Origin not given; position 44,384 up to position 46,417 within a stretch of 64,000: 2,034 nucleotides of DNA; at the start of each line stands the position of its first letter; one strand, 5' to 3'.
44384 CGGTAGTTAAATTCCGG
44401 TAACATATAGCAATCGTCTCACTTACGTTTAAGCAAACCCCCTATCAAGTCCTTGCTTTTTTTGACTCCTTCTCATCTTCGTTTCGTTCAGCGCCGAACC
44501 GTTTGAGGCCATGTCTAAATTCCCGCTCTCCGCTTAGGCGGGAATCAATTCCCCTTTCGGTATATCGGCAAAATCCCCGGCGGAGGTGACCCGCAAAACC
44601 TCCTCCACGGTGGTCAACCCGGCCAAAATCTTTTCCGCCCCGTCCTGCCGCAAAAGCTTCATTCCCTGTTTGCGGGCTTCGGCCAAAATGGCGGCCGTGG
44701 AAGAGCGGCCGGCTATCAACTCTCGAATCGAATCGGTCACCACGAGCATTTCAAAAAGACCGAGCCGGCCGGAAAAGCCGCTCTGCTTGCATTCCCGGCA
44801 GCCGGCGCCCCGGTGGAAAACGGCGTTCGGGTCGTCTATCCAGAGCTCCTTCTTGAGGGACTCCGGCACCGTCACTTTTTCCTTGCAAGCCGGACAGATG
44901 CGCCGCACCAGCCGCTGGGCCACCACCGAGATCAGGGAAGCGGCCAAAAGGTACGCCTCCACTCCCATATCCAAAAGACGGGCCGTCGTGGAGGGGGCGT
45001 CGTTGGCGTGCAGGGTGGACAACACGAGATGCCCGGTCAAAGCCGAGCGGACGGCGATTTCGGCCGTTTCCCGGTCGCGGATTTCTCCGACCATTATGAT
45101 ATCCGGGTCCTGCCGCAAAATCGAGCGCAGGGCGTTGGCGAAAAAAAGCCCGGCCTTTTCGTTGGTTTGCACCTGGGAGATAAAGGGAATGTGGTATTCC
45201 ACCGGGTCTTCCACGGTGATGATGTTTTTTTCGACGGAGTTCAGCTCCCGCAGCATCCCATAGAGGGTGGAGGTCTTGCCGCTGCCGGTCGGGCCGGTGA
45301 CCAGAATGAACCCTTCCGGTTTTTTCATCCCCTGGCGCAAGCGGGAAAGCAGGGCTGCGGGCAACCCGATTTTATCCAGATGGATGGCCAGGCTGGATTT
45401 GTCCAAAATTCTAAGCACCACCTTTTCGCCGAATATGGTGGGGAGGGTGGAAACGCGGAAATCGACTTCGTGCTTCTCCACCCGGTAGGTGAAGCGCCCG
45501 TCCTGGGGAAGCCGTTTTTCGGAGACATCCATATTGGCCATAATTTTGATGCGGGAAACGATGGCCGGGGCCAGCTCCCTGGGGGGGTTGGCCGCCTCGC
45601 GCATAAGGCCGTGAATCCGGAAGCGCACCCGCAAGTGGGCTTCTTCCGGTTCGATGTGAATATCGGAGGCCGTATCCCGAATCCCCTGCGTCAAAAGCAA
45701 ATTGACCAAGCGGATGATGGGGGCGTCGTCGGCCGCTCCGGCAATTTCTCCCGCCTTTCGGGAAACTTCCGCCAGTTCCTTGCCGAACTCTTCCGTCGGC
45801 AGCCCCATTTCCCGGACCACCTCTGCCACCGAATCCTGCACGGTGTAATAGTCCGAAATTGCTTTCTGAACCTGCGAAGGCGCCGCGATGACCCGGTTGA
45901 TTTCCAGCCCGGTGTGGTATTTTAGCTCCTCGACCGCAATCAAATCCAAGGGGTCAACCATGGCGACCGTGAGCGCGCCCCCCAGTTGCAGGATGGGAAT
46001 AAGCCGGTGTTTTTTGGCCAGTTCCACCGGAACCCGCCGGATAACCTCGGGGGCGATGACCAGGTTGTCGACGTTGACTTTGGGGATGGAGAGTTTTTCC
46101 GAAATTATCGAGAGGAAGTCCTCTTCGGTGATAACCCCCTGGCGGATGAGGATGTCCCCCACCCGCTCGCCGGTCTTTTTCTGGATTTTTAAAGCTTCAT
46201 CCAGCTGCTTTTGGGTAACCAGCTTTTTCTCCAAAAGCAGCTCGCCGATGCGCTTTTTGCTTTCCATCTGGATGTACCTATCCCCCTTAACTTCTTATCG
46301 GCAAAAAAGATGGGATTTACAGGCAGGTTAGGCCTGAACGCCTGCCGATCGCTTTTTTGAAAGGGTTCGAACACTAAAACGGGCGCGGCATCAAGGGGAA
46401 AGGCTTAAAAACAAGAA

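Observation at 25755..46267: Two complete but non-identical pilus/T2SS-like envelope machines within 20 kb, sharing one set of ATPases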

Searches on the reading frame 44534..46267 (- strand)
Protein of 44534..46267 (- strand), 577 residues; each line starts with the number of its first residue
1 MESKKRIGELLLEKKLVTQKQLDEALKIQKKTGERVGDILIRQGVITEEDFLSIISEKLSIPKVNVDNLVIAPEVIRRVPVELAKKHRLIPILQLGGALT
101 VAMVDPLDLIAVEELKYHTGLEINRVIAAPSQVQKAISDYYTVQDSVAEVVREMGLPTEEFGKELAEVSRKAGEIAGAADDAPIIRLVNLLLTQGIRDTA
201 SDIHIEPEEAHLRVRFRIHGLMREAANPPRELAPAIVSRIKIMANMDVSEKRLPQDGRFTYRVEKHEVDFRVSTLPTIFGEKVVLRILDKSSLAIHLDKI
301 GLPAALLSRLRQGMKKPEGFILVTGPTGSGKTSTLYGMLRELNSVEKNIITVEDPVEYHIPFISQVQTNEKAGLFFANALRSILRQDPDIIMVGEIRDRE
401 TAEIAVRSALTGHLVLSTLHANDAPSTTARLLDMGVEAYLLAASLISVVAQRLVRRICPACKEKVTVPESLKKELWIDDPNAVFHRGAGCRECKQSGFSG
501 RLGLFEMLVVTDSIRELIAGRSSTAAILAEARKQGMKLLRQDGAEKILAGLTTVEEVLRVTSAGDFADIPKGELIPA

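Call 4: search_protein_families(library=pfam, proteins=[window:44534-46267:-], max_evalue=0.01)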
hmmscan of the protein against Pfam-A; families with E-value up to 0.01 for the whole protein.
window:44534-46267:- (577 aa): 6 families
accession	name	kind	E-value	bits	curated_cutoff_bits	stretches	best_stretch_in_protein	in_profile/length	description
PF00437.27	T2SSE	-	2.8e-139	464.3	24.9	1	178-559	2-370/370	Type II/IV secretion system protein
PF05157.20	MshEN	-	1.2e-18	67.3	23.1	1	60-144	2-87/90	MshEN domain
PF13191.12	AAA_16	-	8.7e-05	23.5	32.6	1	305-369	14-67/167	AAA ATPase domain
PF13401.12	AAA_22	-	0.00028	21.6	27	1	317-356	4-43/130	AAA domain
PF10415.14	FumaraseC_C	-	0.00037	21.3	32.5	0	2-29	23-50/54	Fumarase C C-terminus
PF25199.1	nSTAND_NTPase5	-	0.0048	17.2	34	0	305-371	27-97/145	Novel STAND NTPase 5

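Call 6: search_protein_families(library=ncbifam, proteins=[window:44534-46267:-], max_evalue=0.01)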
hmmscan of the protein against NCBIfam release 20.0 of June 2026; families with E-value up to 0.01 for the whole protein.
window:44534-46267:- (577 aa): 24 families
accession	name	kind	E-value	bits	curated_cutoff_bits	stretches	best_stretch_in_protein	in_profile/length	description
TIGR02538.1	type_IV_pilB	equivalog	2.1e-188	627.5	675.65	1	7-562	2-563/564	type IV-A pilus assembly ATPase PilB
TIGR02533.1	type_II_gspE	equivalog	4.1e-182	606.2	630.25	1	76-561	1-486/486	type II secretion system ATPase GspE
NF053534.1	T4PilAsmATPsTfpB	equivalog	1.5e-147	492.5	850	1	43-561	60-582/584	type IV pilus assembly ATPase TfpB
NF007755.0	PRK10436.1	equivalog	1.3e-140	469.1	617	1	82-562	12-460/465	type II secretion system protein GspE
NF041000.1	ATPase_ComGA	equivalog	2.6e-82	275.8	300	1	191-455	3-266/267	competence type IV pilus ATPase ComGA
TIGR01420.1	pilT_fam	subfamily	7.3e-57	193.1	319.1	1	191-456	5-270/343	PilT/PilU family type 4a pilus ATPase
TIGR02525.1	plasmid_TraJ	equivalog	4.3e-24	85.2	368.3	1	297-456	132-296/372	plasmid transfer ATPase TraJ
TIGR02524.1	dot_icm_DotB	equivalog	2.8e-20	72.8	463.3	1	255-433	82-258/358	Dot/Icm type IV secretion system ATPase DotB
NF053729.1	c-di-GMP_motif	domain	7e-19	67.4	38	1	6-57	1-52/53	cyclic di-GMP-binding domain-containing protein, MshE-related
NF012033.0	PRK15489.1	equivalog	2.3e-18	65.8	537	1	3-142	489-628/703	glycosyl transferase family protein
NF008411.1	PRK11234.1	equivalog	2.3e-17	62.7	1170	1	5-146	482-622/723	cyclic di-3',5'-guanylate-activated glycosyltransferase NfrB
NF058587.1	archaellum_moto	equivalog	1.3e-16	60.5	550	1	321-431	278-393/527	archaellum flagellar ATPase motor FlaI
TIGR03819.1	heli_sec_ATPase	hypoth_equivalog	1.2e-14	54.2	373.15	1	307-451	167-317/340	TadA family conjugal transfer-associated ATPase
TIGR02788.1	VirB11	equivalog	7.9e-14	51.4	249.95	1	321-436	147-267/308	P-type DNA transfer ATPase VirB11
TIGR02782.1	TrbB_P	equivalog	6.6e-13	48.6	304.55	1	320-434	138-255/303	P-type conjugative transfer ATPase TrbB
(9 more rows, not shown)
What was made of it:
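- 44534..46267 (-): Extension ATPase with full PilB architecture and an N-terminal MshE-type c-di-GMP motif. The c-di-GMP motif model scores 67.4 bits > 38 (call 6).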

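Call 15: find_homologous_proteins(query=window:44534-46267:-)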
Query window:44534-46267:- (577 aa): 8000 proteins with E <= 0.001 among 8000 candidates; the best 120 are listed.
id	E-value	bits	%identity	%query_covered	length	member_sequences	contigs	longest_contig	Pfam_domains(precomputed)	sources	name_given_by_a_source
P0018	0.0e+0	1236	100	100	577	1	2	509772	PF05157.21,PF00437.27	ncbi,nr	ncbi:MAG: GspE/PulE family protein [candidate division Zixibacteria bacterium]|nr:GspE/PulE family p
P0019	0.0e+0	1158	93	100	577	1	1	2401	PF05157.21,PF00437.27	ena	-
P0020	0.0e+0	1146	92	100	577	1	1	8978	PF05157.21,PF00437.27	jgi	jgi:type IV pilus assembly protein PilB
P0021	0.0e+0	1135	90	100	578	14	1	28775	PF05157.21,PF00437.27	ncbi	-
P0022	0.0e+0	1129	90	100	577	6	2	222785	PF05157.21,PF00437.27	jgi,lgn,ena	-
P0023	0.0e+0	1120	89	100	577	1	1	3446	PF05157.21,PF10415.15,PF00437.27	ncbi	-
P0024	0.0e+0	1038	83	100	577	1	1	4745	PF05157.21,PF00437.27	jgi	jgi:type IV pilus assembly protein PilB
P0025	0.0e+0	1027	82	99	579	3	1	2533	PF05157.21,PF00437.27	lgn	-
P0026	4.1e-192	658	54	98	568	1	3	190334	PF05157.21,PF00437.27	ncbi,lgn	-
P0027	5.2e-192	657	55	97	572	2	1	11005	PF05157.21,PF00437.27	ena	-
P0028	8.0e-192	657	-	-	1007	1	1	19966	PF13173.13,PF00437.27,PF13604.13,PF13555.13,PF00004.36,PF13401.13,PF04851.22,PF02492.26,PF01935.24,PF00005.34,PF12775.14,PF25199.2,PF20720.4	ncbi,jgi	-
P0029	2.3e-191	655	-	-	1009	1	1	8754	PF13173.13,PF13086.13,PF03266.22,PF16796.12,PF00437.27,PF01443.25,PF13604.13,PF13245.13,PF00004.36,PF13401.13,PF01637.25,PF04851.22,PF13191.13,PF05157.21,PF02492.26,PF01935.24,PF00005.34,PF12775.14,PF25199.2,PF20720.4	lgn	-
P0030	3.1e-189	648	-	-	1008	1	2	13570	PF13173.13,PF00437.27,PF13604.13,PF13555.13,PF00004.36,PF13401.13,PF04851.22,PF13191.13,PF02492.26,PF00005.34,PF12775.14,PF25199.2,PF20720.4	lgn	-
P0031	5.1e-189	647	53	98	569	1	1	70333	PF05157.21,PF00437.27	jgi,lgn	jgi:type IV pilus assembly protein PilB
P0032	7.8e-189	647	53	97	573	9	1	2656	PF05157.21,PF00437.27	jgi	jgi:type IV pilus assembly protein PilB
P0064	5.1e-179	614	51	97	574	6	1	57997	PF05157.21,PF00437.27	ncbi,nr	ncbi:MAG: Flp pilus assembly complex ATPase component TadA [candidate division Zixibacteria bacteriu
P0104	1.5e-171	590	50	97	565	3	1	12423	PF05157.21,PF00437.27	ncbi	-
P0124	1.2e-169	583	48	97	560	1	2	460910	PF05157.21,PF00437.27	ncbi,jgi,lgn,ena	-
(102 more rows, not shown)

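Call 16: find_encoding_contigs(protein=P0064, flank=10000, max_places=2)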
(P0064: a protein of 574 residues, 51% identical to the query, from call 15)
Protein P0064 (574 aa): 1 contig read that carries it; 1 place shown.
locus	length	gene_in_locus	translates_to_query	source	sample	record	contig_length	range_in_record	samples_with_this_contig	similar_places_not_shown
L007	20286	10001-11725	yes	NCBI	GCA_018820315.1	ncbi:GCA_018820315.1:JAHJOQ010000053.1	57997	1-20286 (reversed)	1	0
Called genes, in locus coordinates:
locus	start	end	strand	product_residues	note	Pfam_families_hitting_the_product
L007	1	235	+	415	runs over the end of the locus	PF01555:N6_N4_Mtase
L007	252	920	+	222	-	PF09568:RE_MjaI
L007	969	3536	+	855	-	PF01411:tRNA-synt_2c, PF07973:tRNA_SAD, PF02272:DHHA1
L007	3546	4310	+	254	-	PF01884:PcrB, PF00977:His_biosynth (faint)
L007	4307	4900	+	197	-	PF13580:SIS_2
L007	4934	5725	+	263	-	PF13302:Acetyltransf_3, PF12746:GNAT_acetyltran (weak), PF00583:Acetyltransf_1, PF08445:FR47, PF13508:Acetyltransf_7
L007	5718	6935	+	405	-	PF04932:Wzy_C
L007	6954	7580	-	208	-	PF09837:DUF2064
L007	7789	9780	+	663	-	PF00930:DPPIV_N (faint), PF26550:Tricorn_2nd (weak), PF26549:Tricorn_N, PF07676:PD40 (weak), PF26549:Tricorn_N (weak), PF20434:BD-FAE (weak), PF00326:Peptidase_S9, PF01738:DLH (weak), +1 more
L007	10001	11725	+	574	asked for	PF05157:MshEN, PF00437:T2SSE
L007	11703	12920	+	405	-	PF28597:T2SSF_N (weak), PF00482:T2SSF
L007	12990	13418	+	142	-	PF07963:N_methyl (weak)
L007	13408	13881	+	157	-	-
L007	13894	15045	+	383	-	PF07963:N_methyl (weak)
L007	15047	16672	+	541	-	-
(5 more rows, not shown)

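Call 17: find_encoding_contigs(protein=P0026, flank=10000, max_places=2)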
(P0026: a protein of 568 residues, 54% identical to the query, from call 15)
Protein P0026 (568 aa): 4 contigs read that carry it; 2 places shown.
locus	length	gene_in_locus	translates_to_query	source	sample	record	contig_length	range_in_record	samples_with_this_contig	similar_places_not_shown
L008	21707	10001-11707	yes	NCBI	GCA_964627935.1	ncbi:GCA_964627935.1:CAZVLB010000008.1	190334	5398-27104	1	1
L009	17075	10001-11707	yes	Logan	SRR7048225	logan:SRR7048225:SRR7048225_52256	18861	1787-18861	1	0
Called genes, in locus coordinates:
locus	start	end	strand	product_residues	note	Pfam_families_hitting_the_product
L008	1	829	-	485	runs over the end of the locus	PF02386:TrkH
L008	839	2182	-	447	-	PF02254:TrkA_N, PF07992:Pyr_redox_2, PF13241:NAD_binding_7 (weak), PF02080:TrkA_C, PF00070:Pyr_redox (weak), PF01266:DAO (weak), PF02254:TrkA_N, PF02080:TrkA_C, +13 more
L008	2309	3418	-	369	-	PF00657:Lipase_GDSL, PF13472:Lipase_GDSL_2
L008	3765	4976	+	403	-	PF12704:MacB_PCD, PF02687:FtsX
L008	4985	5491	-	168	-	-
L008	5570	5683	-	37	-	-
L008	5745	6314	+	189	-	PF00156:Pribosyltran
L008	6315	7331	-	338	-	-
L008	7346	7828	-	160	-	PF04008:Adenosine_kin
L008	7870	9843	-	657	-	PF02985:HEAT (faint), PF03130:HEAT_PBS (faint), PF12717:Cnd1 (faint), PF13513:HEAT_EZ (faint), PF13646:HEAT_2, PF00160:Pro_isomerase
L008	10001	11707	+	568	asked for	PF05157:MshEN, PF00437:T2SSE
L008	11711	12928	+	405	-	PF28597:T2SSF_N (weak), PF00482:T2SSF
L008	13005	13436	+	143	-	PF07963:N_methyl (weak)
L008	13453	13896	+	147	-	PF07963:N_methyl (weak)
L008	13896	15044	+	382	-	PF07963:N_methyl (weak)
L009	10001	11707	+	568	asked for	PF05157:MshEN, PF00437:T2SSE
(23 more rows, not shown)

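Call 19: search_solved_structures(query=window:44534-46267:-, max_evalue=1e-20)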
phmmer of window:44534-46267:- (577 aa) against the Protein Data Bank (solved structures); distinct sequences matched with E-value up to 1e-20: 22.
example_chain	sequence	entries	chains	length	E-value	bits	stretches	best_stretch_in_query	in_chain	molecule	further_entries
5zfr_A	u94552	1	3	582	7.9e-161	539.4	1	5-565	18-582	Type IV pilus biogenesis ATPase PilB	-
3jc8_Ba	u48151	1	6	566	2.7e-160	537.6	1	6-562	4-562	Type IV-A pilus assembly ATPase PilB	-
5tsg_B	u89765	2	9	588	1.2e-159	535.6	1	5-565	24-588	Type IV pilus biogenesis ATPase PilB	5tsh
6olj_C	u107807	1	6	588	1.4e-159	535.3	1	5-565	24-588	Type IV pilus biogenesis ATPase PilB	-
6f8l_G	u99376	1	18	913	2.4e-143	481.7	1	4-573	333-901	Type IV pilus assembly protein PilF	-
4pht_A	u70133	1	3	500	1.6e-122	413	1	66-562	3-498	General secretory pathway protein E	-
4ksr_A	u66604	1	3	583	5.2e-119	401.4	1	170-566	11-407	Type II secretion system protein E, Hemolysin-coregulated protein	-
4kss_A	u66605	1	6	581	6.6e-119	401.1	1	170-563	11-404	Type II secretion system protein E, hemolysin-coregulated protein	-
1p9r_A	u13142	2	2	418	1.5e-118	399.9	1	153-560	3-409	General secretion pathway protein E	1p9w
6ejf_A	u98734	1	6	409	3e-111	375.8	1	188-573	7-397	Type IV pilus assembly protein PilF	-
5oiu_A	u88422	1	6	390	3.9e-110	372.1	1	181-560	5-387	Type IV pilus assembly protein PilF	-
5it5_F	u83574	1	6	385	7.3e-110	371.2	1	188-560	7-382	ATP binding motif-containing protein PilF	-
5fl3_A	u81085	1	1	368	2.2e-36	128.8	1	193-455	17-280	PILI RETRACTION PROTEIN PILT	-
2ewv_A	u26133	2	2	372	9.1e-32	113.5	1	192-455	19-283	twitching motility protein PilT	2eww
2gsz_A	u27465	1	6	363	9.6e-32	113.5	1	192-454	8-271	twitching motility protein PilT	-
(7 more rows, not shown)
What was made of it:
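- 44534..46267 (-): PDB: PilB 535-539 bits against EpsE 413 bits (call 19).
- On T4aP (cluster 2): PDB PilB proteins score 535-539 bits against 413 bits for GspE (calls 6, 19).
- Closest known: Classical proteobacterial T2SS. Different: The ATPase carries the longer PilB/MshE N-terminus (calls 6, 19).
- Tried and rejected: The top-120 PilB list (call 15) cuts off at 578 bits, above where canonical PilBs score (about 540 bits, call 19), so absence from that list says nothing.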

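Call 57: find_encoding_contigs(protein=P0031, flank=10000, max_places=1)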
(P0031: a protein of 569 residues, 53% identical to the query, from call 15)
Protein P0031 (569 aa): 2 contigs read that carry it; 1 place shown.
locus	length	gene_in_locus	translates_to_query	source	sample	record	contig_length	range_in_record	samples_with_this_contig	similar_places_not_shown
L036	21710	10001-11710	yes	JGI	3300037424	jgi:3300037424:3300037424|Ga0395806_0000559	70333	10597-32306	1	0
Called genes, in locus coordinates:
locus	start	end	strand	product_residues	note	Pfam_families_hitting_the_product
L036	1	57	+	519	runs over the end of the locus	PF01293:PEPCK_ATP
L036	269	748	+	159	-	PF12663:DUF3788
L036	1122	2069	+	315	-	-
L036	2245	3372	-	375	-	PF02073:Peptidase_M29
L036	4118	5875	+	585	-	PF24517:CBM96 (weak), PF17210:SdrD_B, PF11974:bMG3 (faint), PF13620:CarboxypepD_reg (faint), PF17802:SpaA (faint), PF22904:NOMO1-like_2nd (faint), PF17210:SdrD_B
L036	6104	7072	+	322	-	PF01641:SelR, PF01625:PMSR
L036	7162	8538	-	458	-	PF00675:Peptidase_M16, PF05193:Peptidase_M16_C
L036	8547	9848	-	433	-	PF00675:Peptidase_M16, PF05193:Peptidase_M16_C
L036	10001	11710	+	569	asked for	PF05157:MshEN, PF00437:T2SSE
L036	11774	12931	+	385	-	PF00482:T2SSF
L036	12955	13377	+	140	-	PF07963:N_methyl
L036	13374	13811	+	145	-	PF07963:N_methyl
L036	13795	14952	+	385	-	-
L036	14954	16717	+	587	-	PF11104:PilM_2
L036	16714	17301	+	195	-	-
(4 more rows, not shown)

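Call 58: find_encoding_contigs(protein=P0104, flank=10000, max_places=1)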
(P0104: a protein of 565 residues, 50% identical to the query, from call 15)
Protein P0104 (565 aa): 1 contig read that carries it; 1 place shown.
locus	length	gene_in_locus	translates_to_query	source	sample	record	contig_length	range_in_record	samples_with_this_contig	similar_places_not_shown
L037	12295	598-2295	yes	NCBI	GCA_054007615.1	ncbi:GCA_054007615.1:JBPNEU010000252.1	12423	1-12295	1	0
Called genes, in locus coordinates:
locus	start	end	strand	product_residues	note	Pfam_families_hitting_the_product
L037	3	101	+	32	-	?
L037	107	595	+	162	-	-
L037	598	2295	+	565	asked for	PF05157:MshEN, PF00437:T2SSE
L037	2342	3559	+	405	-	PF28597:T2SSF_N, PF00482:T2SSF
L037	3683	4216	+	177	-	PF07963:N_methyl (weak)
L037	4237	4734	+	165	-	-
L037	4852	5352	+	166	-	-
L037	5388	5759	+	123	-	-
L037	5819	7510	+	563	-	PF11104:PilM_2, PF06723:MreB_Mbl (faint), PF14450:FtsA, PF05137:PilN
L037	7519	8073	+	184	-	PF10741:T2SSM_b (weak)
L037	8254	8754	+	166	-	-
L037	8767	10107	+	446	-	PF07660:STN (weak), PF03958:Secretin_N, PF00263:Secretin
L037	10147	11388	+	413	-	PF00989:PAS, PF13188:PAS_8, PF08448:PAS_4, PF13426:PAS_9, PF00512:HisKA, PF02518:HATPase_c (weak)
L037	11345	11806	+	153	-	PF00072:Response_reg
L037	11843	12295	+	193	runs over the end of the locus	?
